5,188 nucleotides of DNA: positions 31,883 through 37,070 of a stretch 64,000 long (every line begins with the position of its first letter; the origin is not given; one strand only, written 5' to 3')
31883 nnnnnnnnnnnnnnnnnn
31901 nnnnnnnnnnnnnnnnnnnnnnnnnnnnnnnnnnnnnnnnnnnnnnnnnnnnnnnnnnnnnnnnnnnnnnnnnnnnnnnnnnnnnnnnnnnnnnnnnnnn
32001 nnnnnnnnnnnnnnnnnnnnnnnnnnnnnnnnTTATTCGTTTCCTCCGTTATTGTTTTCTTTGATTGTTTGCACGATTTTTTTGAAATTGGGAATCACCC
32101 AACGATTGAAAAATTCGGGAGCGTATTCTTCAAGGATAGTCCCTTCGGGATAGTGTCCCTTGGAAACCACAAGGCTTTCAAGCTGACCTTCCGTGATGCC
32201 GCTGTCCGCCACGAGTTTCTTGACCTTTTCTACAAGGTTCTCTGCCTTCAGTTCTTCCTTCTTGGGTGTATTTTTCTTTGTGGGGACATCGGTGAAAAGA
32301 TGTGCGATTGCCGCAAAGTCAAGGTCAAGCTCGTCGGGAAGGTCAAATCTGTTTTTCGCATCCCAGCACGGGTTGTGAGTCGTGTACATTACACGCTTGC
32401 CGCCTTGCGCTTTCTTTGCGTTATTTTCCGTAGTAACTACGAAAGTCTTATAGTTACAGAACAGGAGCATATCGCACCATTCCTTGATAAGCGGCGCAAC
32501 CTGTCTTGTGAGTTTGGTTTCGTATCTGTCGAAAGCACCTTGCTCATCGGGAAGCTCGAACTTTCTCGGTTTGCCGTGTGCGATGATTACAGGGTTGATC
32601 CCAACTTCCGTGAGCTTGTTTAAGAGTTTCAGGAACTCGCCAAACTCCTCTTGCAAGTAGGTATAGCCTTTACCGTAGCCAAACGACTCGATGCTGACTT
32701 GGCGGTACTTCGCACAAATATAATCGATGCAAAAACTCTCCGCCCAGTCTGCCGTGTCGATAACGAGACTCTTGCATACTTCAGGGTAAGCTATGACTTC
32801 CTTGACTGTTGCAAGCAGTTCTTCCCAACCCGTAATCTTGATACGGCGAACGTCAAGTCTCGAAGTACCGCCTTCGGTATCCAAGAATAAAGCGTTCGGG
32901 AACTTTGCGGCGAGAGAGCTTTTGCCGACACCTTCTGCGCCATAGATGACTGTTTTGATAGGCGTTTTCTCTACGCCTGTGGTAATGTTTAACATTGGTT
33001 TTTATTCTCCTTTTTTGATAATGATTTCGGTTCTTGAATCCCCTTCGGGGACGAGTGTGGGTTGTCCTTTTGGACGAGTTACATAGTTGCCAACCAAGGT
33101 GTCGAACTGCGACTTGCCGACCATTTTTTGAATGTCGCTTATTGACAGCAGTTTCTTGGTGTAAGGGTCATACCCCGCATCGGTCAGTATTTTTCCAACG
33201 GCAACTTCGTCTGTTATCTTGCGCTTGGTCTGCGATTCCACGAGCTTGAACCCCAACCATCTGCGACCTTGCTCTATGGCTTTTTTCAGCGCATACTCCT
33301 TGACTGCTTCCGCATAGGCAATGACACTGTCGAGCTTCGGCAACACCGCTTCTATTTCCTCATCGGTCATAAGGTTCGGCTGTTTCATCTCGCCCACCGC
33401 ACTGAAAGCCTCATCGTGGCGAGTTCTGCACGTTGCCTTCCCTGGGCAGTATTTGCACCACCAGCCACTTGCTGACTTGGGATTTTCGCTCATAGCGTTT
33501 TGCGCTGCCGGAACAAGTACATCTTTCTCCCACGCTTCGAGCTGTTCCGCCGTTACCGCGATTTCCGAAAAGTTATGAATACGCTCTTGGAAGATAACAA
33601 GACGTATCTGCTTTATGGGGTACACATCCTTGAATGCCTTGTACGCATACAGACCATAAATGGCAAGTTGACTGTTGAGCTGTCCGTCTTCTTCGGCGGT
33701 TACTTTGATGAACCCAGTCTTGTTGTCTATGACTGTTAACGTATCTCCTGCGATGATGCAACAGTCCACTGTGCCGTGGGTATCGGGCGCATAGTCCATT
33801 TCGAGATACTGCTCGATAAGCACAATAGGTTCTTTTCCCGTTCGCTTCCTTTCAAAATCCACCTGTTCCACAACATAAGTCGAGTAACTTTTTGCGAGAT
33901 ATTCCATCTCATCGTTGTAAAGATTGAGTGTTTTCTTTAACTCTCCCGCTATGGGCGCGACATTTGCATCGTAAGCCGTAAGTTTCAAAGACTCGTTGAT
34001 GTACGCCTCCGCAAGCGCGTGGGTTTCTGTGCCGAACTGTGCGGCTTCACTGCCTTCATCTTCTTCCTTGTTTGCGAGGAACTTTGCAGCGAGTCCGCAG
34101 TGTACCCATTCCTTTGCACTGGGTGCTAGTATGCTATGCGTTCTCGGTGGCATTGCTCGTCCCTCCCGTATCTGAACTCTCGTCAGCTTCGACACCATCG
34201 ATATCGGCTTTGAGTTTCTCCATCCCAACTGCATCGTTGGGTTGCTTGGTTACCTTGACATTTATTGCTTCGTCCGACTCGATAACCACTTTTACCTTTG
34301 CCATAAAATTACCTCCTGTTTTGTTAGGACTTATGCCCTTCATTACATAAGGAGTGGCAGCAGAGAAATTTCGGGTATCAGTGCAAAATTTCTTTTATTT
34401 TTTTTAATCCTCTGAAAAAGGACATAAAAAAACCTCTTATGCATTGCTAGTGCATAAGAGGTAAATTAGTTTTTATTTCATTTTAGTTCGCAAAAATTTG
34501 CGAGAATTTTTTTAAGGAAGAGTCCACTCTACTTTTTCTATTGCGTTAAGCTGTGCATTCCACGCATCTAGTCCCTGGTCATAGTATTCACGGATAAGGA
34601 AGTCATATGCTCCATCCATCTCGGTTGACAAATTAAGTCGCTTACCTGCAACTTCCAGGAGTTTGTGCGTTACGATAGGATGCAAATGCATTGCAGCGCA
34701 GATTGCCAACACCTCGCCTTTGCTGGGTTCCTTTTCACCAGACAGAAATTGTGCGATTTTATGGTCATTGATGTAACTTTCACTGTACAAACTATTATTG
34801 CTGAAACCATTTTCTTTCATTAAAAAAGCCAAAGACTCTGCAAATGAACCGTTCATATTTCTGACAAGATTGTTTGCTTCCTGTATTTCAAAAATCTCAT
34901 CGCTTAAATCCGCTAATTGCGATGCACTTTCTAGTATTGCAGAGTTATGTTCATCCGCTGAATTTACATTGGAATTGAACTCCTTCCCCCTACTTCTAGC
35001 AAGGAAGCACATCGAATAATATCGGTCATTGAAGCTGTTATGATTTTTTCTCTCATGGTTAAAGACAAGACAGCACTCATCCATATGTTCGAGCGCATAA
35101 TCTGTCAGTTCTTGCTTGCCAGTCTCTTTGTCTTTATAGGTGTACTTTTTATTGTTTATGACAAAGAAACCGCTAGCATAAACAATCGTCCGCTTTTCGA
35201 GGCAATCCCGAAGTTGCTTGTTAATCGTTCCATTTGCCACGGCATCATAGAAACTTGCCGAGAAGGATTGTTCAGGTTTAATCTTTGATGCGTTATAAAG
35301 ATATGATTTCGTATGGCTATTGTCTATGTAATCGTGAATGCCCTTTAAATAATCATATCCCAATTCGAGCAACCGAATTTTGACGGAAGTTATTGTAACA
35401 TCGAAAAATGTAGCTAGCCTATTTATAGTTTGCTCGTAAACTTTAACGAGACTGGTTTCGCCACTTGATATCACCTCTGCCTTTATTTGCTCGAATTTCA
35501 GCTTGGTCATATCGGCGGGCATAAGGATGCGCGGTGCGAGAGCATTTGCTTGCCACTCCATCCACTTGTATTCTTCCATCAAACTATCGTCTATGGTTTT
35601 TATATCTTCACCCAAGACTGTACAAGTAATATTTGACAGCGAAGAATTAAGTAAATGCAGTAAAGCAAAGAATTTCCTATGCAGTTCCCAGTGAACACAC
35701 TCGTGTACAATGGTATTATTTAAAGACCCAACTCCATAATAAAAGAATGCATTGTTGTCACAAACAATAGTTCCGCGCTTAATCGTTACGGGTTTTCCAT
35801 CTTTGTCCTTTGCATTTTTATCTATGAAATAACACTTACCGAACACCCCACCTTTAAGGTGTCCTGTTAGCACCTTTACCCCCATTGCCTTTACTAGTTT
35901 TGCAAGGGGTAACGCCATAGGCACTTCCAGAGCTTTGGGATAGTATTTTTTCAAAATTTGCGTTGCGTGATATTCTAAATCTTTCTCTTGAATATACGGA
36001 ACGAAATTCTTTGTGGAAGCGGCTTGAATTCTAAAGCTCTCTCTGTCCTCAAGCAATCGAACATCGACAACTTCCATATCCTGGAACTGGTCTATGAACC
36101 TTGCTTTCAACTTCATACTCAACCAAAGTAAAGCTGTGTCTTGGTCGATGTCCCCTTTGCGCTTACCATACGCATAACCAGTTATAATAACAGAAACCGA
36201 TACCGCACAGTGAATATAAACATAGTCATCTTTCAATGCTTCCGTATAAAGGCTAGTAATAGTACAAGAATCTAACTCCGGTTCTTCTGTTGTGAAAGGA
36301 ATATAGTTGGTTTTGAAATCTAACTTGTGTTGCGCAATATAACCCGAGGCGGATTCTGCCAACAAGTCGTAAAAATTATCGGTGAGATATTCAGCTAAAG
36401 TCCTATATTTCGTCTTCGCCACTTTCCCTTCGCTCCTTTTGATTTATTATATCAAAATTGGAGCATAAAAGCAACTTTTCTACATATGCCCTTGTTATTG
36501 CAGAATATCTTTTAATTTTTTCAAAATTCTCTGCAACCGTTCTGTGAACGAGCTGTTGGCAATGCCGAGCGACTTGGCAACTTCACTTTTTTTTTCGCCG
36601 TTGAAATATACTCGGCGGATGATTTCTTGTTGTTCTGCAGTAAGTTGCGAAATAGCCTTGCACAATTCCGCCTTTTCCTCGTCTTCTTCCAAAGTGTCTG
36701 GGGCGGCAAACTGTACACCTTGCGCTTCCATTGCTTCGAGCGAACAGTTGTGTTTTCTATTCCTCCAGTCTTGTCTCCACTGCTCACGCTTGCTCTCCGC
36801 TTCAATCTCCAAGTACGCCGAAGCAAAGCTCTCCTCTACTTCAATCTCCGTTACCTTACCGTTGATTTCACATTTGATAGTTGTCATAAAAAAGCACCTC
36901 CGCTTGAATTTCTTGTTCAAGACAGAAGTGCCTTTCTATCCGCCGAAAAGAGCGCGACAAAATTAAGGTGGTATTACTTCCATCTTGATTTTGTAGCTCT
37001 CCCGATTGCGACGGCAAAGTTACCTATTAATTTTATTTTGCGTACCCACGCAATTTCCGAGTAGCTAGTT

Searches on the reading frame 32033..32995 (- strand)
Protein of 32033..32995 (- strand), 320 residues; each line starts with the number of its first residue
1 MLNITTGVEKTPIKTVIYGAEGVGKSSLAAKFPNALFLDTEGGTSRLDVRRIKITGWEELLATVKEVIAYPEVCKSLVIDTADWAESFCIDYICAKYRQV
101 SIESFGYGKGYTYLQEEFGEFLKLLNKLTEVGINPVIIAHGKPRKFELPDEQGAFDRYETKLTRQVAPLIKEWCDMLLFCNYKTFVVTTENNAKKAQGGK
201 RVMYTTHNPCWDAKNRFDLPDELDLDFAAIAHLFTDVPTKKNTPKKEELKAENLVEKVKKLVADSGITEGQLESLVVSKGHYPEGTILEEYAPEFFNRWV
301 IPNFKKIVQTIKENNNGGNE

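Call 20: search_protein_families(library=pfam, proteins=[window:32033-32995:-], max_evalue=0.001)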
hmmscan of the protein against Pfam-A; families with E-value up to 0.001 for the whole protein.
window:32033-32995:- (320 aa): 1 family
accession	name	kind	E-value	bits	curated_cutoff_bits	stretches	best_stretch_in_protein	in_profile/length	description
PF13479.12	AAA_24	-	5.5e-58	196.5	27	1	12-217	2-195/195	AAA domain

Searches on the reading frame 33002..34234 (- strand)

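Call 20: search_protein_families(library=pfam, proteins=[window:33002-34234:-], max_evalue=0.001)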
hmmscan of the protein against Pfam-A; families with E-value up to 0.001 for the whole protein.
window:33002-34234:- (410 aa): 2 families
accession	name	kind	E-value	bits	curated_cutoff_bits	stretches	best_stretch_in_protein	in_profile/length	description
PF10926.14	DUF2800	-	1.5e-96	324.2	21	1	33-401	1-367/368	Protein of unknown function (DUF2800)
PF12705.13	PDDEXK_1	-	1.5e-12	48.5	22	1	57-270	27-247/247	PD-(D/E)XK nuclease superfamily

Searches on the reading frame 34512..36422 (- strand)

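Call 20: search_protein_families(library=pfam, proteins=[window:34512-36422:-], max_evalue=0.001)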
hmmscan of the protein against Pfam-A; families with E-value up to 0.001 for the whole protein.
window:34512-36422:- (636 aa): 0 families

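Call 27: search_protein_families(library=phrogs, proteins=[window:34512-36422:-], max_evalue=0.001)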
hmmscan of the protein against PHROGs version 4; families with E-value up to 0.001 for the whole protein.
window:34512-36422:- (636 aa): 3 families
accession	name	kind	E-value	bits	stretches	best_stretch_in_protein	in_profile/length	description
phrog_4031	-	unknown function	2.4e-138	463.3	1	5-629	3-622/626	-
phrog_2439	-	transcription regulation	5e-05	23.3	0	269-313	209-252/367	transcriptional regulator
phrog_1914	-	unknown function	0.00043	21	0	232-372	92-195/222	-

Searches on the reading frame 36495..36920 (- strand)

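Call 21: search_protein_families(library=pfam, proteins=[window:36495-36920:-], max_evalue=0.001)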
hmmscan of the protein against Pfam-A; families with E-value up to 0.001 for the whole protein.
window:36495-36920:- (141 aa): 3 families
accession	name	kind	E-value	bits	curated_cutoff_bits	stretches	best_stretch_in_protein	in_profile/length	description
PF08281.18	Sigma70_r4_2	-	4.4e-07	29.9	25.7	1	88-136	6-54/54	Sigma-70, region 4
PF04545.22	Sigma70_r4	-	1.5e-05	24.8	24.1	1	89-137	1-49/50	Sigma-70, region 4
PF04967.18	HTH_10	-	7.4e-05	22.9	23.1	1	112-136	27-51/53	HTH DNA binding domain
